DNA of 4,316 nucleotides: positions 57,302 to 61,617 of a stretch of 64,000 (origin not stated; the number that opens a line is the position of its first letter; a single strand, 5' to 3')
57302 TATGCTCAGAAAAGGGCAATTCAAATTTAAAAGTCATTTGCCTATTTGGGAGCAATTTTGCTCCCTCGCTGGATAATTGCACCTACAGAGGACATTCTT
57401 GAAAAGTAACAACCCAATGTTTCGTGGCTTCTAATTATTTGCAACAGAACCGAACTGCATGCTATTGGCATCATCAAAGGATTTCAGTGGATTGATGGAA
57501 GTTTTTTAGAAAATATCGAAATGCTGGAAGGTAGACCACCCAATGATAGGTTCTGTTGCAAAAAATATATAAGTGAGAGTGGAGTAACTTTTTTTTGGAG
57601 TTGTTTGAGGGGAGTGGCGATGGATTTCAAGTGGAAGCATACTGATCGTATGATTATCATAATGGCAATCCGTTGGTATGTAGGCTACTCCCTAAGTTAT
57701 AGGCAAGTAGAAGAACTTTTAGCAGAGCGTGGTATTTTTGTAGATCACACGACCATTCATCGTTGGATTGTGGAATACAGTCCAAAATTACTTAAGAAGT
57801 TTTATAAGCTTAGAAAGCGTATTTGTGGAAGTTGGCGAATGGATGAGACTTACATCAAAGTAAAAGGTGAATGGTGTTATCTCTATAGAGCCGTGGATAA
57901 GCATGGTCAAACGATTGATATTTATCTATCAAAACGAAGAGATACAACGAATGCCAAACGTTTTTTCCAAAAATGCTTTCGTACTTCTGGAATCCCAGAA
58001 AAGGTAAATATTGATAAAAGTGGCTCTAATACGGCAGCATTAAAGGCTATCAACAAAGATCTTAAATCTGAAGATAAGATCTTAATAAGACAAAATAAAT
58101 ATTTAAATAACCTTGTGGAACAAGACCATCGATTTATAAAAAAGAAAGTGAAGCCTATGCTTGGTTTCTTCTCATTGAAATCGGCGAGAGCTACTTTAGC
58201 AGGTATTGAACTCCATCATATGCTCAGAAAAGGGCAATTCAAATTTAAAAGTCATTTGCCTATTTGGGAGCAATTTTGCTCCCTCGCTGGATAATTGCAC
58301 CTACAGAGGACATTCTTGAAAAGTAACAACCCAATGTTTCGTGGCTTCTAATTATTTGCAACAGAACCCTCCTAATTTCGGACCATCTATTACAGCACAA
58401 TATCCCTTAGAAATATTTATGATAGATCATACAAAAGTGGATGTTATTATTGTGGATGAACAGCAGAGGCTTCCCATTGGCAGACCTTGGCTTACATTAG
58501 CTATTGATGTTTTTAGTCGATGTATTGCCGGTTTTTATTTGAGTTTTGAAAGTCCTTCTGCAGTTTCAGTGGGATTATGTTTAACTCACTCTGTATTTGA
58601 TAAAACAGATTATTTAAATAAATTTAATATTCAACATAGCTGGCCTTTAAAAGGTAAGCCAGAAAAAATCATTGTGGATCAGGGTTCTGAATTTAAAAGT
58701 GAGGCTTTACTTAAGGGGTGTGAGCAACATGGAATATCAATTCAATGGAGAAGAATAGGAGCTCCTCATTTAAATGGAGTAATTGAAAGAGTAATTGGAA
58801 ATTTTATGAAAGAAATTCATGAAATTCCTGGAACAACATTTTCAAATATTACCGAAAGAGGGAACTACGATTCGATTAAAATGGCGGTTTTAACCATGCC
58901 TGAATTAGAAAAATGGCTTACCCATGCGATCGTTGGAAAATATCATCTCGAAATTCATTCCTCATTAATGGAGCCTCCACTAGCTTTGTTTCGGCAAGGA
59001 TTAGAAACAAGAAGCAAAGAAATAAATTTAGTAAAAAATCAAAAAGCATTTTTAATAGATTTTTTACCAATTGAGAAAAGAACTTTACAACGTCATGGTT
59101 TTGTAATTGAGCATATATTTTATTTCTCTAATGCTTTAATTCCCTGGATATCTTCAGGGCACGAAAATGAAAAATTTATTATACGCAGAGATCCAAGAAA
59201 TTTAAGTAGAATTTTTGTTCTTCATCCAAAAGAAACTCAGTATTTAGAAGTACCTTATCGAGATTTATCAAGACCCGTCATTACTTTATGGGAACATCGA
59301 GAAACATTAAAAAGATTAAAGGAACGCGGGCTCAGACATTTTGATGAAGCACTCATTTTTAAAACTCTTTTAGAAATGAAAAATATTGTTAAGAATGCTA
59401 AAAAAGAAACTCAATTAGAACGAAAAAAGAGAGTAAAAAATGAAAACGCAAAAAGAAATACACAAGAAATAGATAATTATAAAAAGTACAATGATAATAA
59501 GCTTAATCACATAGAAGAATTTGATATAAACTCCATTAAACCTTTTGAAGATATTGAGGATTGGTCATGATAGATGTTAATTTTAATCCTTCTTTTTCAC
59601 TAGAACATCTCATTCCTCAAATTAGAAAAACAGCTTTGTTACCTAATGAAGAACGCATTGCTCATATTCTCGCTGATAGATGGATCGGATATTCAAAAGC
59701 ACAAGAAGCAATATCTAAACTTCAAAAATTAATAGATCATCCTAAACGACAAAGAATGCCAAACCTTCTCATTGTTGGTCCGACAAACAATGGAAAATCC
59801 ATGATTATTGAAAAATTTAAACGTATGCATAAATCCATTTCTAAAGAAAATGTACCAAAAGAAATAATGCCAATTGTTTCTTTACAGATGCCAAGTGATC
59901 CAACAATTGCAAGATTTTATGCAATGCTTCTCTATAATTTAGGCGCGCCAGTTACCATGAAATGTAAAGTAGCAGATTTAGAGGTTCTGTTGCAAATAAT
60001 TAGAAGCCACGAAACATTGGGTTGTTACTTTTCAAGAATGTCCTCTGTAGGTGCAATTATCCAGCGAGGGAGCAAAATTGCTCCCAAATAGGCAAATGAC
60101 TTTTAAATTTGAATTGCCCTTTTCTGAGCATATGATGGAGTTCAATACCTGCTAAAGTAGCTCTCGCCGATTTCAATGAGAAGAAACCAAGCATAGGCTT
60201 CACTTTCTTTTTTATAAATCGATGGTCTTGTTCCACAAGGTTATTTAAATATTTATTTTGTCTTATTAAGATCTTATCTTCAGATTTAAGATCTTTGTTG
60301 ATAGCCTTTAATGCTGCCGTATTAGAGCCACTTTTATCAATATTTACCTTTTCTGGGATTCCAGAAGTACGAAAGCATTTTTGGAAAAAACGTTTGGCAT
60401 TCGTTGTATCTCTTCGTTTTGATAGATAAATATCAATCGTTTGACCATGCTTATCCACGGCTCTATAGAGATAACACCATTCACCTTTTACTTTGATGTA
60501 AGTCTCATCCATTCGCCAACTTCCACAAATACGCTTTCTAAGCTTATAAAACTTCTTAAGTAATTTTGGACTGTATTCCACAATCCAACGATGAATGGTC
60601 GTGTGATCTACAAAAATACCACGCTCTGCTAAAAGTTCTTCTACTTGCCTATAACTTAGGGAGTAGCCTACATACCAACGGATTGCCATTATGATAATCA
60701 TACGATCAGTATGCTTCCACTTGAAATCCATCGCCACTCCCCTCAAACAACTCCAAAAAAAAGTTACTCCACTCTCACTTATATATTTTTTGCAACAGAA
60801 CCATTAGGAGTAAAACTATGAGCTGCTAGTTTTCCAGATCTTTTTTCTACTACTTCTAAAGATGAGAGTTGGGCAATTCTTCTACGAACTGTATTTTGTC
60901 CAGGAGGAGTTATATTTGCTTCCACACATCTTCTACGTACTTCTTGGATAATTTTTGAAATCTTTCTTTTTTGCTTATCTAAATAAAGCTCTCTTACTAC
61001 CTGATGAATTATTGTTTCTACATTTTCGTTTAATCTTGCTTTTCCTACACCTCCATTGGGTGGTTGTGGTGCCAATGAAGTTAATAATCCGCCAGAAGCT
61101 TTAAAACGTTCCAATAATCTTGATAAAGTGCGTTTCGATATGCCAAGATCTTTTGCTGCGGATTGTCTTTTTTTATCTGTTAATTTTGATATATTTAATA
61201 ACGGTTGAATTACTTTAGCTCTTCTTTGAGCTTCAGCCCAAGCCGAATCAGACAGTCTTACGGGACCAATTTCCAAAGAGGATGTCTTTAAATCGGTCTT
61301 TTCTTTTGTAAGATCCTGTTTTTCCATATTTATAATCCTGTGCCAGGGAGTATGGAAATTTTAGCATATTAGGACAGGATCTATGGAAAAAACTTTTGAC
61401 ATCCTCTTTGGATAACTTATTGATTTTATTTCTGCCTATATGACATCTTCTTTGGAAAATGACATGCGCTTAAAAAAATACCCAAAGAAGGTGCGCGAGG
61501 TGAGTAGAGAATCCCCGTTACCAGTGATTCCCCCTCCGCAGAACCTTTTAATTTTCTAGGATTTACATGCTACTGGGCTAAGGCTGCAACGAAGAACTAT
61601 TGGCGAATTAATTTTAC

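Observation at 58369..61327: Second IS6 insertion plus inversion footprint: tniA split into an N-terminal piece (minus) and a C-terminal piece (plus) sharing the duplication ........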

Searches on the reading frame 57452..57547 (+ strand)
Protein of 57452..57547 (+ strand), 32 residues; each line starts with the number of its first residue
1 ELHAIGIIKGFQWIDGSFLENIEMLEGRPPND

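Call 55: search_protein_families(library=pfam, proteins=[window:57452-57547:+], max_evalue=0.01)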
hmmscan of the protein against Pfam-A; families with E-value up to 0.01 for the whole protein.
seq(32 aa): 1 family
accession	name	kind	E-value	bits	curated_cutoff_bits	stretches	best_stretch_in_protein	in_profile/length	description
PF22014.2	DUF6932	-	0.00023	22.1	27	1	1-32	44-69/142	Family of unknown function (DUF6932)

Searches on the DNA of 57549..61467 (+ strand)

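Call 18: search_dna_similar(query=window:57549-61467:+, collection=plasmids, mode=near, max_rows=15)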
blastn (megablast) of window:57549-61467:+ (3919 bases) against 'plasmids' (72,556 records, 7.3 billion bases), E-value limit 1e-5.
No match.

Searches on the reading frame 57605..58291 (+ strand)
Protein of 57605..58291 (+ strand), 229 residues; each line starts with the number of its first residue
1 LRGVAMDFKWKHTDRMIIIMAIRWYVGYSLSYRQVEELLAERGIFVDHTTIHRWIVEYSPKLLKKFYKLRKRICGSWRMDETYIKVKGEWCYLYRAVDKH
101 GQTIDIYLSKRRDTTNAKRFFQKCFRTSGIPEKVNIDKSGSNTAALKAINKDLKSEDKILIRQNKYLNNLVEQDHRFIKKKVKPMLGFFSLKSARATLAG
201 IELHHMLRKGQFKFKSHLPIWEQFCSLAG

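Call 7: search_protein_families(library=pfam, proteins=[window:57605-58291:+])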
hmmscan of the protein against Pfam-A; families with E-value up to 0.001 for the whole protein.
seq(229 aa): 3 families
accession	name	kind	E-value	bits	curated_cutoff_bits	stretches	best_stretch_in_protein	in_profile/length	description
PF13610.12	DDE_Tnp_IS240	-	5.9e-45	153.2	27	1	76-211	3-139/139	DDE domain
PF00665.32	rve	-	2.5e-08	34.5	32.6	1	76-140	7-76/102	Integrase core domain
PF03050.20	DDE_Tnp_IS66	-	3.2e-05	23.9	23.1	1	32-123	24-125/284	Transposase IS66 family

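Call 8: search_protein_families(library=ncbifam, proteins=[window:57605-58291:+])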
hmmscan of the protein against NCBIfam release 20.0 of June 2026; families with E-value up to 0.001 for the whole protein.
seq(229 aa): 4 families
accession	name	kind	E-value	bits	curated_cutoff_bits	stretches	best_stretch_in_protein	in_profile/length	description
NF033587.1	transpos_IS6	equivalog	4.4e-76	255.1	125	1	8-209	1-202/202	IS6 family transposase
NF033577.2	transpos_IS481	equivalog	2.5e-07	30.5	224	1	23-140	69-198/284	IS481 family transposase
NF033517.1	transpos_IS66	equivalog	2e-05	23.9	180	1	27-121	101-200/387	IS66 family transposase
NF033516.0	transpos_IS3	equivalog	3.1e-05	23.4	160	0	29-195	149-341/369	IS3 family transposase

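Call 23: find_encoding_contigs(protein=window:57620-58291:+, flank=10000, max_places=10)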
Protein seq(224 aa) (224 aa): no gene with exactly this product is on record in the collection.

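Call 24: find_homologous_proteins(query=window:57620-58291:+, max_evalue=1e-40)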
Query seq(224 aa) (224 aa): 7570 proteins with E <= 1e-40 among 8000 candidates; the best 120 are listed.
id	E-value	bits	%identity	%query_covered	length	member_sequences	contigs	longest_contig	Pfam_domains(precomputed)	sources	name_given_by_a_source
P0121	6.1e-148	508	99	100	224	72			PF00665.33,PF13610.13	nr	nr:IS6 family transposase [Pigmentibacter ruber] BFD33587.1 IS6 family transposase [Pigmentibacter r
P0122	2.6e-134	464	57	100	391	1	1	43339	PF03050.21,PF00665.33,PF13610.13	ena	-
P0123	1.4e-128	445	87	100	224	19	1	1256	PF00665.33,PF13610.13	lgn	-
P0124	8.4e-127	439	87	100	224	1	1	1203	PF00665.33,PF13610.13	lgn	-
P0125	4.3e-126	437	86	100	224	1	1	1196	PF13610.13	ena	-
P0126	9.7e-125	432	85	100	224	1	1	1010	PF00665.33,PF13610.13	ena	-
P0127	3.3e-121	421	89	94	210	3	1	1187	PF00665.33,PF13610.13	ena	-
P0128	1.7e-119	415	81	100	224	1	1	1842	PF13610.13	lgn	-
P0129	5.5e-119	414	81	100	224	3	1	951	PF13610.13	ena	-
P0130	1.6e-118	412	83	100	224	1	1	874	PF00665.33,PF13610.13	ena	-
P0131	2.2e-118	412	81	100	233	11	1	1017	PF00665.33,PF13610.13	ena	-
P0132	2.9e-117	408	82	100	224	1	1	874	PF00665.33,PF13610.13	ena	-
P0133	2.4e-105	369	75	100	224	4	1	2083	PF00665.33,PF13610.13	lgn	-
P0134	1.2e-103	363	71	100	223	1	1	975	PF00665.33,PF13610.13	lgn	-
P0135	2.4e-101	356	73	100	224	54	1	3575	PF00665.33,PF13610.13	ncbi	-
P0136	1.2e-99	350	71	100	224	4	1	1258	PF00665.33,PF13610.13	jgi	jgi:putative transposase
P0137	6.3e-99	348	69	100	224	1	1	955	PF03050.21,PF00665.33,PF13610.13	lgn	-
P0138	3.4e-97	342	68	100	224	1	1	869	PF00665.33,PF13610.13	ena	-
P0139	5.1e-97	342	80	87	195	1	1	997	PF00665.33,PF13610.13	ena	-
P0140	9.5e-97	341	72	100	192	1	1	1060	PF13610.13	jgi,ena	jgi:putative transposase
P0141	6.4e-95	335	73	94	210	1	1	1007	PF03050.21,PF00665.33,PF13610.13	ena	-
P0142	4.7e-89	316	63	100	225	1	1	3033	PF13610.13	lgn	-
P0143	3.8e-88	313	63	100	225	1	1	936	PF03050.21,PF00665.33,PF13610.13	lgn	-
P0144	8.0e-88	312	63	100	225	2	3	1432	PF03050.21,PF00665.33,PF13610.13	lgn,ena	-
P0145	4.2e-87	309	64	100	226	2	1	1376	PF00665.33,PF13610.13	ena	-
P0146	6.8e-87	309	65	99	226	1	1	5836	PF00665.33,PF13610.13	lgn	-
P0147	8.9e-87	308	63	100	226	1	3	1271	PF00665.33,PF13610.13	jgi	jgi:putative transposase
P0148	1.1e-86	308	62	100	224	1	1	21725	PF03050.21,PF13610.13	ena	-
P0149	2.6e-86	307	62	100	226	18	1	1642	PF03050.21,PF00665.33,PF13610.13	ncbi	-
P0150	3.3e-86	306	62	100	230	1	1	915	PF00665.33,PF13610.13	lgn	-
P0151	3.9e-86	306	62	100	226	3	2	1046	PF03050.21,PF00665.33,PF13610.13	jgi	jgi:putative transposase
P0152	5.8e-86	306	61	100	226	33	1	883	PF03050.21,PF00665.33,PF13610.13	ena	-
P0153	7.0e-86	305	63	100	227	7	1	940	PF03050.21,PF00665.33,PF13610.13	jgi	-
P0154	7.6e-86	305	61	100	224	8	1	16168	PF03050.21,PF00665.33,PF13610.13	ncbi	ncbi:MAG: IS6 family transposase [Pseudomonadota bacterium]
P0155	7.9e-86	305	63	99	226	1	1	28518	PF03050.21,PF13610.13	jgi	jgi:putative transposase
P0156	8.0e-86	305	63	100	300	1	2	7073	PF00665.33,PF13610.13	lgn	-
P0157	9.4e-86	305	63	100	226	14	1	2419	PF00665.33,PF13610.13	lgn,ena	-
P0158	9.5e-86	305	59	100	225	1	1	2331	PF03050.21,PF00665.33,PF13610.13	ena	-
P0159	2.1e-85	304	65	94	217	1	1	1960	PF00665.33,PF13610.13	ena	-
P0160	5.2e-85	303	62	100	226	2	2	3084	PF03050.21,PF00665.33,PF13610.13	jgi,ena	-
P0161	5.3e-85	303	62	100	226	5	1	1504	PF00665.33,PF13610.13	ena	-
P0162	5.7e-85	302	61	100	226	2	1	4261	PF03050.21,PF00665.33,PF13610.13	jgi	-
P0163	7.8e-85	302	63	100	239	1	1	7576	PF03050.21,PF00665.33,PF13610.13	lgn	-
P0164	1.0e-84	302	62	100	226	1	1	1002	PF13610.13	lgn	-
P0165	1.1e-84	302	63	95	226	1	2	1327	PF03050.21,PF00665.33,PF13610.13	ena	-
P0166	1.3e-84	301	62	100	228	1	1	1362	PF00665.33,PF13610.13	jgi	jgi:putative transposase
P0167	1.6e-84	301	61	100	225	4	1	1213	PF03050.21,PF00665.33,PF13610.13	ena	-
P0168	1.7e-84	301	62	100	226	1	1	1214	PF13610.13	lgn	-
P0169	2.5e-84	300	61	100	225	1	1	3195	PF03050.21,PF00665.33,PF13610.13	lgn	-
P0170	2.8e-84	300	62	100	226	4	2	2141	PF00665.33,PF13610.13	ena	-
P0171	3.5e-84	300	61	100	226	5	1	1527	PF00665.33,PF13610.13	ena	-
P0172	3.5e-84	300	61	100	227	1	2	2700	PF00665.33,PF13610.13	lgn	-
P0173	5.0e-84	299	63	100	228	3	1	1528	PF03050.21,PF00665.33,PF13610.13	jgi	-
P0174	5.3e-84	299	58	100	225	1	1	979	PF13610.13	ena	-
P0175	5.5e-84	299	60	100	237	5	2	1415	PF03050.21,PF00665.33,PF13610.13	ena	-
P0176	5.9e-84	299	60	100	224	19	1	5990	PF03050.21,PF00665.33,PF13610.13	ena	-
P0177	6.4e-84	299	61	100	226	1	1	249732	PF03050.21,PF00665.33,PF13610.13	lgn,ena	-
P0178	6.9e-84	299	61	100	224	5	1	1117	PF00665.33,PF13610.13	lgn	-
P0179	8.5e-84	299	62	100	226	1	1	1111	PF00665.33,PF13610.13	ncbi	ncbi:MAG: IS6 family transposase [Gammaproteobacteria bacterium]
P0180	8.9e-84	299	61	99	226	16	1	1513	PF03050.21,PF00665.33,PF13610.13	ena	-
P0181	9.8e-84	298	61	100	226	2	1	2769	PF03050.21,PF00665.33,PF13610.13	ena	-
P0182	1.0e-83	298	63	100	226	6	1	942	PF03050.21,PF00665.33,PF13610.13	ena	-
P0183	1.1e-83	298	61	100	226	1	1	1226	PF00665.33,PF13610.13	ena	-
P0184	1.2e-83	298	61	100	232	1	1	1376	PF13610.13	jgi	jgi:putative transposase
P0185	1.2e-83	298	62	100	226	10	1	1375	PF13610.13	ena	-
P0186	1.4e-83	298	61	100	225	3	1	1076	PF03050.21,PF00665.33,PF13610.13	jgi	jgi:putative transposase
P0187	1.6e-83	298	61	100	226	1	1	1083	PF03050.21,PF00665.33,PF13610.13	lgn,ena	-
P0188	1.7e-83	298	62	100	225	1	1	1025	PF00665.33,PF13610.13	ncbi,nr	ncbi:MAG: IS6 family transposase [Colwellia sp.]|nr:IS6 family transposase [Colwellia sp.]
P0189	2.0e-83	297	62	100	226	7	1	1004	PF00665.33,PF13610.13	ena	-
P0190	2.8e-83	297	60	100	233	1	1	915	PF03050.21,PF00665.33,PF13610.13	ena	-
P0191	3.3e-83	297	96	61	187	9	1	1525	PF00665.33,PF13610.13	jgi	jgi:transposase-like protein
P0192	3.3e-83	297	60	100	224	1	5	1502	PF13610.13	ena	-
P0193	3.6e-83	297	58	100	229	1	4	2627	PF03050.21,PF13610.13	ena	-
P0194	4.1e-83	296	63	100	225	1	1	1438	PF00665.33,PF13610.13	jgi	jgi:putative transposase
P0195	4.5e-83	296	61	99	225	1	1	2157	PF03050.21,PF00665.33,PF13610.13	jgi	jgi:putative transposase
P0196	5.1e-83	296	59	100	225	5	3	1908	PF03050.21,PF00665.33,PF13610.13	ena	-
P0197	5.6e-83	296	65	94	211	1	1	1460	PF03050.21,PF13610.13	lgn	-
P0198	5.9e-83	296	60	100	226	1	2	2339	PF00665.33,PF13610.13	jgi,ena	-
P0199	7.1e-83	296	59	100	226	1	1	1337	PF03050.21,PF00665.33,PF13610.13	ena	-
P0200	7.6e-83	295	59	100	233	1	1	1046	PF03050.21,PF00665.33,PF13610.13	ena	-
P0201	8.4e-83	295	64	94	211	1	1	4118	PF00665.33,PF13610.13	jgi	-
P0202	9.3e-83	295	60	100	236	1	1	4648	PF00665.33,PF13610.13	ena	-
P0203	1.0e-82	295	61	100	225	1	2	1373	PF03050.21,PF00665.33,PF13610.13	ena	-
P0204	1.0e-82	295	60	100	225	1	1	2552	PF03050.21,PF13610.13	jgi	jgi:putative transposase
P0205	1.1e-82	295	59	100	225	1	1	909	PF03050.21,PF00665.33,PF13610.13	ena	-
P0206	1.2e-82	295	64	94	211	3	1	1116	PF00665.33,PF13610.13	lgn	-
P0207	1.3e-82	295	59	100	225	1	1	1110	PF03050.21,PF00665.33,PF13610.13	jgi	jgi:putative transposase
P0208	1.3e-82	295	59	100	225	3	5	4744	PF03050.21,PF00665.33,PF13610.13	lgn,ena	-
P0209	1.4e-82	295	61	96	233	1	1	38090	PF03050.21,PF00665.33,PF13610.13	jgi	jgi:putative transposase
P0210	1.4e-82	295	60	100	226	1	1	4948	PF00665.33,PF13610.13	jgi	jgi:putative transposase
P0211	1.5e-82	295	60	100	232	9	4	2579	PF03050.21,PF00665.33,PF13610.13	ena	-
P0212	1.6e-82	294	59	100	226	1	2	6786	PF03050.21,PF00665.33,PF13610.13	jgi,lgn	jgi:putative transposase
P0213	1.7e-82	294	64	94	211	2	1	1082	PF03050.21,PF00665.33,PF13610.13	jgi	-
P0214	1.7e-82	294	61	100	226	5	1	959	PF03050.21,PF00665.33,PF13610.13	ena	-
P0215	2.1e-82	294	64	94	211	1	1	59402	PF03050.21,PF13610.13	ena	-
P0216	2.2e-82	294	61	100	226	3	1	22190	PF00665.33,PF13610.13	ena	-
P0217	2.2e-82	294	60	100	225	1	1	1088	PF03050.21,PF00665.33,PF13610.13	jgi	-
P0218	2.2e-82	294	60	100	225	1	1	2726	PF03050.21,PF00665.33,PF13610.13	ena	-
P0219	2.4e-82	294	58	100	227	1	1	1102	PF00665.33,PF13610.13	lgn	-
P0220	2.4e-82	294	64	94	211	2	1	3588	PF03050.21,PF00665.33,PF13610.13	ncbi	-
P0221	2.7e-82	294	60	100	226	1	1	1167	PF03050.21,PF00665.33,PF13610.13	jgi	-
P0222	3.4e-82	293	65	94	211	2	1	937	PF03050.21,PF00665.33,PF13610.13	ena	-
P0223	3.4e-82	293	59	100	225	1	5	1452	PF03050.21,PF00665.33,PF13610.13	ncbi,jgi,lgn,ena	jgi:transposase-like protein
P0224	4.0e-82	293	61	100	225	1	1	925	PF03050.21,PF13610.13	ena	-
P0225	4.4e-82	293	58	100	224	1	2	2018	PF00665.33,PF13610.13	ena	-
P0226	5.0e-82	293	60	100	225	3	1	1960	PF03050.21,PF00665.33,PF13610.13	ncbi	-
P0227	5.9e-82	293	58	100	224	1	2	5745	PF00665.33,PF13610.13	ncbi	-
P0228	6.4e-82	292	60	100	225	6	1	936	PF03050.21,PF00665.33,PF13610.13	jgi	jgi:putative transposase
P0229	6.5e-82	292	60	100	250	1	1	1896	PF03050.21,PF00665.33,PF13610.13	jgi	jgi:putative transposase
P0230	7.0e-82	292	60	100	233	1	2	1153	PF03050.21,PF00665.33,PF13610.13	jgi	jgi:putative transposase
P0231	7.9e-82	292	64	93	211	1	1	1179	PF00665.33,PF13610.13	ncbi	-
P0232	8.5e-82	292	59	100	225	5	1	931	PF03050.21,PF00665.33,PF13610.13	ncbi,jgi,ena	jgi:transposase-like protein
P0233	1.1e-81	292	58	98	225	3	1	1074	PF13610.13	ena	-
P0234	1.1e-81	292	59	98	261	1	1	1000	PF03050.21,PF13610.13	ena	-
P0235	1.1e-81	292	64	94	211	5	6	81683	PF03050.21,PF00665.33,PF13610.13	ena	-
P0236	1.1e-81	292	60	100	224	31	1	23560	PF03050.21,PF00665.33,PF13610.13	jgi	jgi:putative transposase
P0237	1.4e-81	291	60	100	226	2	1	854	PF03050.21,PF00665.33,PF13610.13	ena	-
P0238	1.4e-81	291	61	100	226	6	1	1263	PF03050.21,PF00665.33,PF13610.13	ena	-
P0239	1.6e-81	291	59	100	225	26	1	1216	PF00665.33,PF13610.13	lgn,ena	-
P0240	1.6e-81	291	60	100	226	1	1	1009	PF03050.21,PF00665.33,PF13610.13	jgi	-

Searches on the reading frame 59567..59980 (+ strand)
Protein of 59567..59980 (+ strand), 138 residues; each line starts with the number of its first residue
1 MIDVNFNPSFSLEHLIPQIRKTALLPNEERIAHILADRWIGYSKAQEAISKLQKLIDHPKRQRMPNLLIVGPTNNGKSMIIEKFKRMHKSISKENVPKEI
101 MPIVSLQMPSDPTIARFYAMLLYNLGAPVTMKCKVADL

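Call 7: search_protein_families(library=pfam, proteins=[window:59567-59980:+])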
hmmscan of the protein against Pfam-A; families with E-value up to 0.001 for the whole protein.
seq(138 aa): 1 family
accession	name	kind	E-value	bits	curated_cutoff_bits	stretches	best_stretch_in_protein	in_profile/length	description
PF05621.17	TniB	-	5.7e-34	117.7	22.4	1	30-136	1-105/189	Bacterial TniB protein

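Call 8: search_protein_families(library=ncbifam, proteins=[window:59567-59980:+])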
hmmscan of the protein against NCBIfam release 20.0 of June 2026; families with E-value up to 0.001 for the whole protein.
seq(138 aa): 1 family
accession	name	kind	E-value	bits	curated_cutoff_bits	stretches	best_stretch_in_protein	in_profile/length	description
NF009067.0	PRK12402.1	equivalog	0.00092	18.3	317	0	46-95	21-68/340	replication factor C small subunit 2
